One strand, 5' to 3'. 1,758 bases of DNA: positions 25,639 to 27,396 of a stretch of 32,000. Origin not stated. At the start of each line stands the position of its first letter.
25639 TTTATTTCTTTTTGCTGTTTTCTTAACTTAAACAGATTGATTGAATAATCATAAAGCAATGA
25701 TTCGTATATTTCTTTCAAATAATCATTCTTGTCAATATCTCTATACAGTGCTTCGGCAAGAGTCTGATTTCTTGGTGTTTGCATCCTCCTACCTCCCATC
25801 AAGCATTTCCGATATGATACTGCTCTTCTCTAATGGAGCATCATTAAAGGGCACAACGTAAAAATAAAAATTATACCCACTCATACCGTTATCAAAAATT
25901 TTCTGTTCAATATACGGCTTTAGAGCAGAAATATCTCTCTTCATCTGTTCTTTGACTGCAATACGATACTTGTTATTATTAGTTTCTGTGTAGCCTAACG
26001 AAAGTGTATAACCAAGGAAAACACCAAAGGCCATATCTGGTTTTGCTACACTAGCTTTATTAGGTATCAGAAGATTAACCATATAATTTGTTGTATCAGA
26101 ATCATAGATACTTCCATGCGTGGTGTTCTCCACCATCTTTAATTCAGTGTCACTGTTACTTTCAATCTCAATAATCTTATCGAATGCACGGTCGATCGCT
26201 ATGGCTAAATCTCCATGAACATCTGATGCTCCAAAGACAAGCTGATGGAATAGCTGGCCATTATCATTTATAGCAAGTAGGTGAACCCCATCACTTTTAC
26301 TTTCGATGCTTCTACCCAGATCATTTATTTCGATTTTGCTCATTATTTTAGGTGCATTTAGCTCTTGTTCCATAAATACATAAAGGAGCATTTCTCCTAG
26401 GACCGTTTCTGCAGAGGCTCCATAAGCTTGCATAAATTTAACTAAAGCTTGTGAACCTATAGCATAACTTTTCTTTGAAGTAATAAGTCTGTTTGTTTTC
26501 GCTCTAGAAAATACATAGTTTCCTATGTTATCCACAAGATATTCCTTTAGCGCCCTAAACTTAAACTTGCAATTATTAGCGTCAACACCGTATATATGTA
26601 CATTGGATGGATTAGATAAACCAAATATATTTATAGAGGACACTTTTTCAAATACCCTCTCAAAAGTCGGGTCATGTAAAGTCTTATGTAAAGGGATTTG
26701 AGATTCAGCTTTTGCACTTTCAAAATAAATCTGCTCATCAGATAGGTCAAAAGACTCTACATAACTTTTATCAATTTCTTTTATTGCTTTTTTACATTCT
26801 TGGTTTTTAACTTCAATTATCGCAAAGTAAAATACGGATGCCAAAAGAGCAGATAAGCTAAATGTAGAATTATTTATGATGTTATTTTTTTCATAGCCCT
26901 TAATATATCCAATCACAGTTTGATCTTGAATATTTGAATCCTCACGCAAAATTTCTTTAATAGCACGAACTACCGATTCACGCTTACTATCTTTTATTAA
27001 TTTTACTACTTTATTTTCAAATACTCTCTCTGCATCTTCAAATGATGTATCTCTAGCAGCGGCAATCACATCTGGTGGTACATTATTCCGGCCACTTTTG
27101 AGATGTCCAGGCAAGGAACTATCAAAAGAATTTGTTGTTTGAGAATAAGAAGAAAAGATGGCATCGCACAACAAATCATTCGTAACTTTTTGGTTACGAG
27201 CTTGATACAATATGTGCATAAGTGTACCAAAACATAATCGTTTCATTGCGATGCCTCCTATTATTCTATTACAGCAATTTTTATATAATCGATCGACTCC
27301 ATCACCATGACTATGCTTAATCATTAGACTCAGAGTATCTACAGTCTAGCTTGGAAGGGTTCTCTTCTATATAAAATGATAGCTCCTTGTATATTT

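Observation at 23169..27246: AT-rich two-gene module (nuclease-like protein plus Ski2-like DEAH helicase) between a type I R-M operon and a prophage: a Hachiman-like defence candidate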

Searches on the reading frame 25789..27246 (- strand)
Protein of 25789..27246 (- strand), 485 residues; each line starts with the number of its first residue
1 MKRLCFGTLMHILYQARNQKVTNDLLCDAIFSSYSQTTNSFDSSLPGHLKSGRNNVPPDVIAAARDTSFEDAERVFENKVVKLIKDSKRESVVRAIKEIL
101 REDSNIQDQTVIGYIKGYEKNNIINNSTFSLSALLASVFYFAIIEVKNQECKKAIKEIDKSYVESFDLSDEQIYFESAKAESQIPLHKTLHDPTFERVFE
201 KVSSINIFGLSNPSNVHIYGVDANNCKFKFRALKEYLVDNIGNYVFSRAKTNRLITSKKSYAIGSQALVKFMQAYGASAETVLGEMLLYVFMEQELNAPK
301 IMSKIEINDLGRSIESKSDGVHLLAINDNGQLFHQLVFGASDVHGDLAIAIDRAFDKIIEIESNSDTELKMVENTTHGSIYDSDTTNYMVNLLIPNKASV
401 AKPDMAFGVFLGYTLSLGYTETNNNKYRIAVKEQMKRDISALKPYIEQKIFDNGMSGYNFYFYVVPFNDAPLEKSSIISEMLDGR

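Call 5: search_protein_families(library=pfam, proteins=[window:25789-27246:-], max_evalue=1)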
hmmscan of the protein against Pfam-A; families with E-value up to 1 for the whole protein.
window:25789-27246:- (485 aa): 3 families
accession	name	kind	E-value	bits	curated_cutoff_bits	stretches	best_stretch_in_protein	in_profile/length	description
PF08878.16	HamA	-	4.6e-36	125.2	25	1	233-467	3-230/230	HamA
PF04454.18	Linocin_M18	-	0.03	14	24.3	1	340-435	162-252/253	Encapsulating protein for peroxidase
PF23138.1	CTLH_Armc9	-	0.41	11.4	27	0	431-475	63-107/135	Armc9, CTLH-like domain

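Call 6: search_protein_families(library=padloc, proteins=[window:25789-27246:-], max_evalue=1)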
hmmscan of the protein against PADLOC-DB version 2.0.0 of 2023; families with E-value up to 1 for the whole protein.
window:25789-27246:- (485 aa): 16 families
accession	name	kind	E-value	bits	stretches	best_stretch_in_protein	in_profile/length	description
PDLC00164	HamA1|HamA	-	6.4e-263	871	1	1-485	1-488/490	DUF1837 domain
PDLC00162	HamA1|HamA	-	3.5e-91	304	1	184-484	3-306/310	DUF1837 domain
PDLC00156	HamA1|HamA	-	1.9e-54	183.3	1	194-482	10-297/298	DUF1837 domain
PDLC00151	HamA1|HamA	-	2.9e-36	123.6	1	178-482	138-434/436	DUF1837 domain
PDLC00168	HamA1|HamA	-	2.7e-26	90.7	1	212-469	36-298/312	DUF1837 domain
PDLC00196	HamA2|HamA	-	5.8e-21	73.3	1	207-470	33-300/315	DUF1837 domain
PDLC00163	HamA1|HamA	-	2.9e-19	67.6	1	203-471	29-301/314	DUF1837 domain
PDLC00165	HamA1|HamA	-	1.3e-15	55.5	1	216-467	37-289/308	DUF1837 domain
PDLC00152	HamA1|HamA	-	5e-11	40.5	1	222-427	42-245/299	DUF1837 domain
PDLC00171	HamA1|HamA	-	2.5e-10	38.2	1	214-471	24-272/286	DUF1837 domain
PDLC00154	HamA1|HamA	-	9.8e-09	33.1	1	216-414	37-232/313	DUF1837 domain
PDLC00158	HamA1|HamA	-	8.7e-08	30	1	222-359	37-172/307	DUF1837 domain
PDLC00172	HamA1|HamA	-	0.00016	19.2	1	232-372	51-203/326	DUF1837 domain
PDLC00166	HamA1|HamA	-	0.00026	18.7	1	206-468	12-263/282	DUF1837 domain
PDLC04311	PDC-M02B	-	0.017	12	1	86-156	271-341/384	-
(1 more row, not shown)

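Call 7: search_solved_structures(query=window:25789-27246:-, max_evalue=1, show_alignments=2)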
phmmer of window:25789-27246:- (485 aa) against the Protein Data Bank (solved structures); distinct sequences matched with E-value up to 1: 2.
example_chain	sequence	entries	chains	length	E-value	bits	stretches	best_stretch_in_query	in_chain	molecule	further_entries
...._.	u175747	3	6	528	1.8e-09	40.6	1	214-471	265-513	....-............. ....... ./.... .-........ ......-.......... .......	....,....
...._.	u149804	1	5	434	0.32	13.4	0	12-80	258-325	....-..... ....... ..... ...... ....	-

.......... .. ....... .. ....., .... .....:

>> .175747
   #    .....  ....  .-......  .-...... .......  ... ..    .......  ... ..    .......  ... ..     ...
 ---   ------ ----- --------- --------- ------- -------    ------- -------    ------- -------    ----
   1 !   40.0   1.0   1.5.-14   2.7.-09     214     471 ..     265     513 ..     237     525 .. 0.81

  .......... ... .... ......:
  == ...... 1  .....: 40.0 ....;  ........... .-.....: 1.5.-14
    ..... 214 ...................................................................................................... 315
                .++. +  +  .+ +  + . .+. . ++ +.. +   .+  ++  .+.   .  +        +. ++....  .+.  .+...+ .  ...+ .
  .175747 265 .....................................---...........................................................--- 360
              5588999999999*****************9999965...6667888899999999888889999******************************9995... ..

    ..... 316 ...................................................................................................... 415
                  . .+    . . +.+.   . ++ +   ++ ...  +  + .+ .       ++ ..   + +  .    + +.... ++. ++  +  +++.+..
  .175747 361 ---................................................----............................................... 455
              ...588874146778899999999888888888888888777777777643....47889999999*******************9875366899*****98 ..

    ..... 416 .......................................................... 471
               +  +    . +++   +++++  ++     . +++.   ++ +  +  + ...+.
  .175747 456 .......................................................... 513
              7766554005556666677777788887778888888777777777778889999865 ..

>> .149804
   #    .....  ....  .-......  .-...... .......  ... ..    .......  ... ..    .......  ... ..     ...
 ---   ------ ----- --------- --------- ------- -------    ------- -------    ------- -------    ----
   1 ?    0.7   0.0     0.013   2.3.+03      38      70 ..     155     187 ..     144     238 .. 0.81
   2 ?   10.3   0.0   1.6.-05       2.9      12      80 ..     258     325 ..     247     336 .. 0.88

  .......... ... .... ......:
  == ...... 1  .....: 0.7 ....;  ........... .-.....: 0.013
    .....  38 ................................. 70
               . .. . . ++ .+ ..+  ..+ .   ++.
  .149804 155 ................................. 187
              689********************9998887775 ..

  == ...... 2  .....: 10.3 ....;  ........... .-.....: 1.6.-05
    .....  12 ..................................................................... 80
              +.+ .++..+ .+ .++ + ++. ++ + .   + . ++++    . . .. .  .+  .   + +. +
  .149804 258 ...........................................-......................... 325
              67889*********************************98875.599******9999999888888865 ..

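Call 14: find_related_loci(query=window:25789-27246:-, collection=genome_contigs, flank=10000)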
Query window:25789-27246:- (485 aa) in genome_contigs; peptide patterns used: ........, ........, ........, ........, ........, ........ (x = any residue, [..] = any of these).
113 stretches matched a pattern; 11 encode a relative of the query (tblastn E <= 1e-3); 11 distinct loci.
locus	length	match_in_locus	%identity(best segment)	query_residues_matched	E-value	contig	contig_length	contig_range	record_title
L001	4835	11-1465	96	1-485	0e+0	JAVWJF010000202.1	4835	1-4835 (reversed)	MAG: Longicatena sp. isolate CGS1Y3-bin16 NODE_202_length_4835_cov_3.473728, whole genome shotgun sequence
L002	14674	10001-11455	96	1-485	0e+0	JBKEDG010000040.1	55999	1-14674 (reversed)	MAG: Bacilli bacterium isolate VLC_026 k251_1627051, whole genome shotgun sequence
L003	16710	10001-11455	79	1-485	0e+0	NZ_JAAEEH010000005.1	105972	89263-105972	Anaerotalea alkaliphila strain F-3ap NODE_5_length_105972_cov_65.208135, whole genome shotgun sequence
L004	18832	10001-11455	77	1-485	0e+0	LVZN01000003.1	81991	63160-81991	Erysipelotrichaceae bacterium MTC7 Contig_11, whole genome shotgun sequence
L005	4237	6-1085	76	126-485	0e+0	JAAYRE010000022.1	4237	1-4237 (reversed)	MAG: Clostridiales bacterium isolate AS23ysBPME_167 33210_AS23, whole genome shotgun sequence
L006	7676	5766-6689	81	1-308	3e-168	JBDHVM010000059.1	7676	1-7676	MAG: Peptostreptococcus sp. isolate AS-MESO-OLR.352 NODE_35023_length_7676_cov_3.760495, whole genome shotgun sequence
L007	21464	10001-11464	50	1-484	5e-167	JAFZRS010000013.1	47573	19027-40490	MAG: Oscillospiraceae bacterium isolate RGIG8037 Water_buffalos_Rumen-1__c553915, whole genome shotgun sequence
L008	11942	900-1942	97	138-485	5e-154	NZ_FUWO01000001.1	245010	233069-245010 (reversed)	Globicatella sulfidifaciens DSM 15739, whole genome shotgun sequence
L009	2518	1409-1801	79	1-131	2e-65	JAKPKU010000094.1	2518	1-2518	MAG: Candidatus Cloacimonadota bacterium isolate JPAS_maxbin.145 k141_164496, whole genome shotgun sequence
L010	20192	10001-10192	95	1-64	2e-35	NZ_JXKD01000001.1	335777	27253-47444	Enterococcus aquimarinus strain DSM 17690 Scaffold1, whole genome shotgun sequence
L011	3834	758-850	94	1-31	7e-14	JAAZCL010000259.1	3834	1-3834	MAG: Bacteroidales bacterium isolate AS07pgkLD_150 107899_AS07, whole genome shotgun sequence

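Call 15: find_homologous_proteins(query=window:25789-27246:-)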
Query window:25789-27246:- (485 aa): 400 proteins with E <= 0.001 among 8000 candidates; the best 120 are listed.
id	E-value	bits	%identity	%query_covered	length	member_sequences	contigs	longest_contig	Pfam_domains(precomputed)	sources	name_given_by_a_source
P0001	0.0e+0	1032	96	100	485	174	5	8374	PF08878.17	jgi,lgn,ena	-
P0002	4.9e-251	852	79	100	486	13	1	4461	PF08878.17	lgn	-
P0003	1.9e-250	850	80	100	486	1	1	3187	PF08878.17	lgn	-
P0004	6.3e-246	835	78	100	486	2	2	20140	PF08878.17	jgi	-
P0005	1.8e-245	833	77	100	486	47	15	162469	PF08878.17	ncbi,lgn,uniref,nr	ncbi:HamA C-terminal domain-containing protein [Listeria innocua]|uniref:HamA C-terminal domain-cont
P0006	1.4e-238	811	76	100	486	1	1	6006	PF08878.17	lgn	-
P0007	7.9e-226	769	78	91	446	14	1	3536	PF08878.17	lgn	-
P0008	3.3e-182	625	58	100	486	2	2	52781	PF08878.17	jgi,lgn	-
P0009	3.6e-173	595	56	100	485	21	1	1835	PF08878.17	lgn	-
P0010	7.3e-173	594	57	100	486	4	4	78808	PF08878.17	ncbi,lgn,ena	-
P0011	1.1e-167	577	55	100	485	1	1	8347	PF08878.17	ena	-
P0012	1.6e-165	570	52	100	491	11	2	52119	PF08878.17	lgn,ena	-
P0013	4.4e-165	568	53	100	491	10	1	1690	PF08878.17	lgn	-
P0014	5.6e-163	561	53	100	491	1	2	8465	PF08878.17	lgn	-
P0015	2.0e-162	560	53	100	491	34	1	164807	PF08878.17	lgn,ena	-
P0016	5.9e-162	558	52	100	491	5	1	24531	PF08878.17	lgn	-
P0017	6.6e-162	558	52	100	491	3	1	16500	PF08878.17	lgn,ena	-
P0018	2.4e-161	556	52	100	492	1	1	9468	PF08878.17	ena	-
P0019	2.6e-161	556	51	100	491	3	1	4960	PF08878.17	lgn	-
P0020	5.4e-161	555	52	98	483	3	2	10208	PF08878.17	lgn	-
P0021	6.8e-161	555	53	100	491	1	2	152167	PF08878.17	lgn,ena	-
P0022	1.2e-160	554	54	100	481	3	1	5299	PF08878.17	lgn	-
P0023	1.7e-160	553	53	100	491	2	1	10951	PF08878.17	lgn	-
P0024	2.1e-160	553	52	100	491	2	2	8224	PF08878.17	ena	-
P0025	2.3e-160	553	52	100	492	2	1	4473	PF08878.17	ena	-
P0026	3.4e-160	552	52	100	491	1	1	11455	PF08878.17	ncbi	-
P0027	5.0e-160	552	52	100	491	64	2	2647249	PF08878.17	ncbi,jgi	jgi:hypothetical protein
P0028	6.1e-160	551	52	100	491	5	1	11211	PF08878.17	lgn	-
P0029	6.3e-160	551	54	100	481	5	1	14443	PF08878.17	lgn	-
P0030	3.7e-159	549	52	100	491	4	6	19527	PF08878.17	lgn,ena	-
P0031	3.8e-159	549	52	100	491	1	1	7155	PF08878.17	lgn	-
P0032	8.7e-159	548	51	100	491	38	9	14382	PF08878.17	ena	-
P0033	9.2e-159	548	54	100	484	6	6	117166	PF08878.17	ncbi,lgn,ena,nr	ncbi:MAG: DUF1837 domain-containing protein [Lachnospiraceae bacterium]|nr:DUF1837 domain-containing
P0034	1.3e-158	547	52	100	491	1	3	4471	PF08878.17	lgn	-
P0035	1.6e-158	547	51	100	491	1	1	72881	PF08878.17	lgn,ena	-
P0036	1.6e-158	547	51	100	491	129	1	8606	PF08878.17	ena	-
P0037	1.9e-158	546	51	100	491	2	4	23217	PF08878.17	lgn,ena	-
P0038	2.0e-158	546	51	100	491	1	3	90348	PF08878.17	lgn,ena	-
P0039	2.0e-158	546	51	100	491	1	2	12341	PF08878.17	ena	-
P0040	2.2e-158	546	51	100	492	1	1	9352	PF08878.17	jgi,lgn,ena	-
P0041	2.4e-158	546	54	100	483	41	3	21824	PF08878.17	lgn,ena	-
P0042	3.7e-158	546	51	100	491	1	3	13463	PF08878.17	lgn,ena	-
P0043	5.4e-158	545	51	100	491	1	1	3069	PF08878.17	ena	-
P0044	6.6e-158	545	51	100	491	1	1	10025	PF08878.17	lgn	-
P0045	9.5e-158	544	51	100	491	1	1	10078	PF08878.17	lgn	-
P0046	9.5e-158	544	51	100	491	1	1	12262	PF08878.17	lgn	-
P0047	1.1e-157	544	50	100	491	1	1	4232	PF08878.17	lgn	-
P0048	1.1e-157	544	51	100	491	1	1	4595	PF08878.17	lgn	-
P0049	2.3e-157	543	52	100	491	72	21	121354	PF08878.17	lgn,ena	-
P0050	3.3e-157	542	52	100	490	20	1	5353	PF08878.17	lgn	-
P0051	4.4e-157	542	50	100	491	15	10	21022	PF08878.17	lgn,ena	-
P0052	4.5e-157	542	51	100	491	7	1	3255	PF08878.17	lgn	-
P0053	4.9e-157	542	51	100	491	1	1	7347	PF08878.17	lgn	-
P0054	5.9e-157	542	51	100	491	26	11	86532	PF08878.17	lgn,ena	-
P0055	8.7e-157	541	52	100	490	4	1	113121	PF08878.17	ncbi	-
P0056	1.2e-156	541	52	100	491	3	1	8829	PF08878.17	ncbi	-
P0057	3.0e-156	539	51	100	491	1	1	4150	PF08878.17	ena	-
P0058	4.7e-156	539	51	100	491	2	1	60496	PF08878.17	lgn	-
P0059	5.5e-156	538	50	100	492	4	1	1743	PF08878.17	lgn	-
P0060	1.9e-155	537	51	100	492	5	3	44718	PF08878.17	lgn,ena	-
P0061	2.2e-155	536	51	100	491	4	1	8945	PF08878.17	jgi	-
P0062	2.2e-155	536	50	100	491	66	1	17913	PF08878.17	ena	-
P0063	2.5e-155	536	51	100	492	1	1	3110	PF08878.17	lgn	-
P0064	2.9e-155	536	51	100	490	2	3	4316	PF08878.17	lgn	-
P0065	5.1e-155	535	50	100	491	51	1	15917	PF08878.17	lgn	-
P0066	5.8e-155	535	53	100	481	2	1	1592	PF08878.17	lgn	-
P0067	1.4e-154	534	52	100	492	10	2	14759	PF08878.17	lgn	-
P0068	3.2e-154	533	51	100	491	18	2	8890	PF08878.17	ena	-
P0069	4.0e-154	532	54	100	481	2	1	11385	PF08878.17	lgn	-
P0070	4.3e-154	532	51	100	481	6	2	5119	PF08878.17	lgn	-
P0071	4.3e-154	532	51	100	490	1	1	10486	PF08878.17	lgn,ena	-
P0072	4.6e-154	532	51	100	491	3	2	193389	PF08878.17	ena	-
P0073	1.1e-153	531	51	100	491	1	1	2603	PF08878.17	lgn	-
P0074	1.5e-153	530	51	100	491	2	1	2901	PF08878.17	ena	-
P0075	1.8e-153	530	50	100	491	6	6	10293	PF08878.17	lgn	-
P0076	2.2e-153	530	51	100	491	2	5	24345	PF08878.17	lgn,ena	-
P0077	2.2e-153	530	50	100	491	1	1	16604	PF08878.17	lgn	-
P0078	2.6e-153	530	52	100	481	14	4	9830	PF08878.17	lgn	-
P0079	1.2e-152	527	49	100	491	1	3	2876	PF08878.17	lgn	-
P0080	2.2e-152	526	53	100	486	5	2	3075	PF08878.17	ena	-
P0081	2.4e-152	526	52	100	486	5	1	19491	PF08878.17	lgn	-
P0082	5.5e-152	525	50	100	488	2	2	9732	PF08878.17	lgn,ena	-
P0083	5.9e-152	525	50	100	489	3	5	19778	PF08878.17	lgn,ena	-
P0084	1.2e-151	524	51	100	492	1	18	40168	PF08878.17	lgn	-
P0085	1.3e-151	524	49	100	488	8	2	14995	PF08878.17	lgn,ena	-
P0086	1.7e-151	524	51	100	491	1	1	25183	PF08878.17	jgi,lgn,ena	-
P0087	2.5e-151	523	52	100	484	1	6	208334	PF08878.17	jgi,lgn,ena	-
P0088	2.5e-151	523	51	100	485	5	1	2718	PF08878.17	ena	-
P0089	3.7e-151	522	52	100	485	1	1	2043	PF08878.17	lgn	-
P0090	3.8e-151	522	51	100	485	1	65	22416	PF08878.17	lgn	-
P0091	3.9e-151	522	51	100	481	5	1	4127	PF08878.17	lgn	-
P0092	4.4e-151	522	51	100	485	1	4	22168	PF08878.17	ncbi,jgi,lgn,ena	-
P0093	5.2e-151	522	49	100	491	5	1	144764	PF08878.17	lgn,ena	-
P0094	6.7e-151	522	51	100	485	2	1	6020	PF08878.17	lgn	-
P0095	6.9e-151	522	51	100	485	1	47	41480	PF08878.17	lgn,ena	-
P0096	6.9e-151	522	51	100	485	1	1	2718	PF08878.17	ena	-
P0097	7.2e-151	522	49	100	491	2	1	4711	PF08878.17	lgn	-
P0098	7.6e-151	521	49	100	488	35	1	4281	PF08878.17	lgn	-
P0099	8.3e-151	521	51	100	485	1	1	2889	PF08878.17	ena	-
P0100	1.8e-150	520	51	100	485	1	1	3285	PF08878.17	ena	-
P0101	2.1e-150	520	49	100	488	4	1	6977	PF08878.17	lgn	-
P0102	2.6e-150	520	51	100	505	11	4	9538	PF08878.17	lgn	-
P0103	2.7e-150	520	51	100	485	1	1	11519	PF08878.17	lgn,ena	-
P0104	3.2e-150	519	49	100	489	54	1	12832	PF08878.17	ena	-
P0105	4.1e-150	519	51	100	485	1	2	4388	PF08878.17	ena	-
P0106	4.3e-150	519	50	100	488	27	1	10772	PF08878.17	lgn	-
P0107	5.0e-150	519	50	100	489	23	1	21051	PF08878.17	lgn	-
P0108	5.3e-150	519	50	100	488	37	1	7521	PF08878.17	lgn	-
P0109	6.4e-150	518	50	100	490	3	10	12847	PF08878.17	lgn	-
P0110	6.4e-150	518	51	100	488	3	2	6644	PF08878.17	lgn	-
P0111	8.3e-150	518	50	100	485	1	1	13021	PF08878.17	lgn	-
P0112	9.5e-150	518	51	98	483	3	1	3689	PF08878.17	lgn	-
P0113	1.1e-149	518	49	100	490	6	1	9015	PF08878.17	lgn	-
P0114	1.2e-149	518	49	100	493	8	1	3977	PF08878.17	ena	-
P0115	1.5e-149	517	51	100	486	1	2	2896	PF08878.17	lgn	-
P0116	2.5e-149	516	49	100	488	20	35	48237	PF08878.17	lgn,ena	-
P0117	2.5e-149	516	52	100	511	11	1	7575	PF08878.17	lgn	-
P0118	3.1e-149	516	49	100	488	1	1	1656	PF08878.17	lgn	-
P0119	4.1e-149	516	49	100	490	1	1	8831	PF08878.17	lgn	-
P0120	8.9e-149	515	49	100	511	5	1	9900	PF08878.17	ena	-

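Call 26: search_solved_structures(query=A1, max_evalue=10, show_alignments=4)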
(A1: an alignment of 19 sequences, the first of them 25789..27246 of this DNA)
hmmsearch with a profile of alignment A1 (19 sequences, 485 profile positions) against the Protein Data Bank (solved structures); distinct sequences matched with E-value up to 10: 2.
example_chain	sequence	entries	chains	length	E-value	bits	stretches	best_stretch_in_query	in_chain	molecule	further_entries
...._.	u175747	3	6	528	8e-16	61.1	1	190-481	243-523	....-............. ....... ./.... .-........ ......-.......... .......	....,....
3ezs_A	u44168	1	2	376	1.7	10.5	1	402-466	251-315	aminotransferase AspB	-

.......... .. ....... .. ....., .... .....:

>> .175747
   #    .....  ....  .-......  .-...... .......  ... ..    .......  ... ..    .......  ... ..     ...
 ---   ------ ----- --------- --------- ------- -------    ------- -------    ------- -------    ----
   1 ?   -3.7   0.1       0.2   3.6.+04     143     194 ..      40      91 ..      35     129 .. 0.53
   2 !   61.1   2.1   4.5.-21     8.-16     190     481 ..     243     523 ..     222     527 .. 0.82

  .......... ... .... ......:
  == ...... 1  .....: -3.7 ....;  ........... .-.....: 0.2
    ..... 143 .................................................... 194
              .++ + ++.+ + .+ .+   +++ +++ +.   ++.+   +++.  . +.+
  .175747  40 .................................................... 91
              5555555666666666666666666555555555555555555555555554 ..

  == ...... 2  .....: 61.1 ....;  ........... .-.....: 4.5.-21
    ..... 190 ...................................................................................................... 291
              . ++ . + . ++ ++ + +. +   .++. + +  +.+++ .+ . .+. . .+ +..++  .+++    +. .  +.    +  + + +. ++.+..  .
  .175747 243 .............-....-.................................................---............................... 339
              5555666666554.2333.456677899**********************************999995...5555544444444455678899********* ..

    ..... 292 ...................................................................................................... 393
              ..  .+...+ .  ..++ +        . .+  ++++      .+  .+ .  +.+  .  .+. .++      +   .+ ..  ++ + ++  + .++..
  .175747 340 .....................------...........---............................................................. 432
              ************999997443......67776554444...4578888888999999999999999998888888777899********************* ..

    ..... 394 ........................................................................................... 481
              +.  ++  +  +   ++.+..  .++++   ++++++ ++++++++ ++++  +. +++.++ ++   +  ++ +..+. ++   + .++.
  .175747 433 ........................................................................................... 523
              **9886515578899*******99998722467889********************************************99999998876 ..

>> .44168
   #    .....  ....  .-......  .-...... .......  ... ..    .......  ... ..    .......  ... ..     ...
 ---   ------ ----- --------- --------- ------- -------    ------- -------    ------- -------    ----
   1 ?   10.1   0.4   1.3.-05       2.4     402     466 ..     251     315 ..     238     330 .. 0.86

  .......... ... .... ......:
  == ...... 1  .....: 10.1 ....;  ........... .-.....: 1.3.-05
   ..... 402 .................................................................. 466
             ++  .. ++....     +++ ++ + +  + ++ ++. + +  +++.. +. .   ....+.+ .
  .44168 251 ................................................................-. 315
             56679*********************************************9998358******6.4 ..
